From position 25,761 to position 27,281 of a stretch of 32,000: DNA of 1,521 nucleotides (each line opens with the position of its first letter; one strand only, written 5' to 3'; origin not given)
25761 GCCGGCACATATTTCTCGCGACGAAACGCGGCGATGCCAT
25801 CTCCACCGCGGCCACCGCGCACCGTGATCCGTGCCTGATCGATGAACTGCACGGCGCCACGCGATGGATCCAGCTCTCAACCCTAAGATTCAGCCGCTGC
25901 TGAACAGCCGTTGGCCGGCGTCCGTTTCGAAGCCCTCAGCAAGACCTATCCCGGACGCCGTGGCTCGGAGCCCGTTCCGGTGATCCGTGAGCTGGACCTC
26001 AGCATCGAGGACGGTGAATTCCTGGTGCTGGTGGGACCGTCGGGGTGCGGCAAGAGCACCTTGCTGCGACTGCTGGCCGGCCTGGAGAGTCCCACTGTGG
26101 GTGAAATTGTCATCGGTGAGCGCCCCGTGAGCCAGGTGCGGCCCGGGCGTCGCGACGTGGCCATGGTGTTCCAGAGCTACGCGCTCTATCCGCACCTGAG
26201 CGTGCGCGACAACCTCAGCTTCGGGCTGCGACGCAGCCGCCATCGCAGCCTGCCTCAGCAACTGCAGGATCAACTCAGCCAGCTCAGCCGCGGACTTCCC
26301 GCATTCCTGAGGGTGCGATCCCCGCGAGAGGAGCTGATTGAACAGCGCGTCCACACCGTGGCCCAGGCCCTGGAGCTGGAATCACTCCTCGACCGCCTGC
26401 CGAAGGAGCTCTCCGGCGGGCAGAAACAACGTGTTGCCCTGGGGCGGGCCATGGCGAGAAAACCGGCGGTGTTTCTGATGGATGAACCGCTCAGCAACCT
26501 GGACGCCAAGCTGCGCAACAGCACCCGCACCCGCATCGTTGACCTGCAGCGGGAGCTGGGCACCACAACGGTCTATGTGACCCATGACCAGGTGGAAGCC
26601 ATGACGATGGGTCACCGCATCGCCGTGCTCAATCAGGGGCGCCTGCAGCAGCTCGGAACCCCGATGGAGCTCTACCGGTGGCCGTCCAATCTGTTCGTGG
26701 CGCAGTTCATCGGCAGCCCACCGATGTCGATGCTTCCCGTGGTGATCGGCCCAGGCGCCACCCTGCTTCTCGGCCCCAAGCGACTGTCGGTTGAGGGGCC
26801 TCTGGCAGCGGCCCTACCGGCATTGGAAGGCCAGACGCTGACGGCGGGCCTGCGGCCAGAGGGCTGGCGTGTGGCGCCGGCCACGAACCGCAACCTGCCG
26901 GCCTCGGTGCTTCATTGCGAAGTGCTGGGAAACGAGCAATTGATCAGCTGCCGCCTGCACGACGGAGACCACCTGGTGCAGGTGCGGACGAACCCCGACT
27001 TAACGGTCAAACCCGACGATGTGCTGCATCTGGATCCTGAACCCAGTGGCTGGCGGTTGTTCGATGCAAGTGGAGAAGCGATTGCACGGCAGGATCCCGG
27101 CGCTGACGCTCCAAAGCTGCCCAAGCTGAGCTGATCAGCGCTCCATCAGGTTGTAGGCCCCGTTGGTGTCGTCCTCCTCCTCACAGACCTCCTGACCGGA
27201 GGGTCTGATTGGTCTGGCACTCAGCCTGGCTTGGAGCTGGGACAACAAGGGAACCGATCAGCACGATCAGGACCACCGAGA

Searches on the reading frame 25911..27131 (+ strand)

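Call 114: search_protein_families(library=ncbifam, proteins=[window:25911-27131:+], max_evalue=0.00001)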
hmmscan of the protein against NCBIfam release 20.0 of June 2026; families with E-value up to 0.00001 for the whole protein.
window:25911-27131:+ (407 aa): 182 families (the best 25 are shown)
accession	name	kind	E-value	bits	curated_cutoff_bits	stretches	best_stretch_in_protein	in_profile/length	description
NF008653.0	PRK11650.1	subfamily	1.2e-118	396.2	432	2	133-389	101-352/357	sn-glycerol-3-phosphate ABC transporter ATP-binding protein UgpC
NF008233.0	PRK11000.1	equivalog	4.2e-102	341.7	568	2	138-393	105-362/369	maltose/maltodextrin ABC transporter ATP-binding protein MalK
TIGR03265.1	PhnT2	equivalog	5.3e-88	295.6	457.7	2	139-353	107-316/353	putative 2-aminoethylphosphonate ABC transporter ATP-binding protein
NF006987.0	PRK09452.1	equivalog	1.3e-82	277.5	482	2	133-321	114-301/378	spermidine/putrescine ABC transporter ATP-binding protein PotA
NF040933.2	ABC_arch_GlcV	equivalog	1.1e-81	274.5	450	2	133-327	108-294/357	glucose ABC transporter ATP-binding protein GlcV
TIGR01187.1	potA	subfamily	1.1e-80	271.1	355.6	2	133-364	67-302/325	polyamine ABC transporter ATP-binding protein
NF043075.1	MMSYN1_0197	equivalog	7e-75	252.1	550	2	133-269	99-235/341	spermidine/putrescine ABC transporter ATP-binding protein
NF008513.0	PRK11432.1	equivalog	3.9e-74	249.7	496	2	136-371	106-334/351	ferric ABC transporter ATP-binding protein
TIGR00968.1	3a0106s01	subfamily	1.3e-69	234.4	342.75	2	133-269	97-233/237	sulfate ABC transporter ATP-binding protein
TIGR03258.1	PhnT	equivalog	1.7e-68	231.3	499.15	2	133-362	105-337/359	2-aminoethylphosphonate ABC transport system ATP-binding subunit PhnT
NF008621.0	PRK11607.1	equivalog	4.1e-67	226.6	613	2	138-353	122-340/377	putrescine ABC transporter ATP-binding subunit PotG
NF040840.2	tungstate_WtpC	equivalog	7.1e-64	216.3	440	2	133-269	97-233/347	tungstate ABC transporter ATP-binding protein WtpC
NF008105.0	PRK10851.1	equivalog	2.6e-63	213.9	502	2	125-295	95-262/362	sulfate/thiosulfate ABC transporter ATP-binding protein CysA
TIGR01186.1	proV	subfamily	2e-56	191.7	326.6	2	144-269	107-232/363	betaine/proline/choline family ABC transporter ATP-binding protein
TIGR01277.1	thiQ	equivalog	7.6e-51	172.7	245.05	2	144-249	106-211/213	thiamine ABC transporter ATP-binding protein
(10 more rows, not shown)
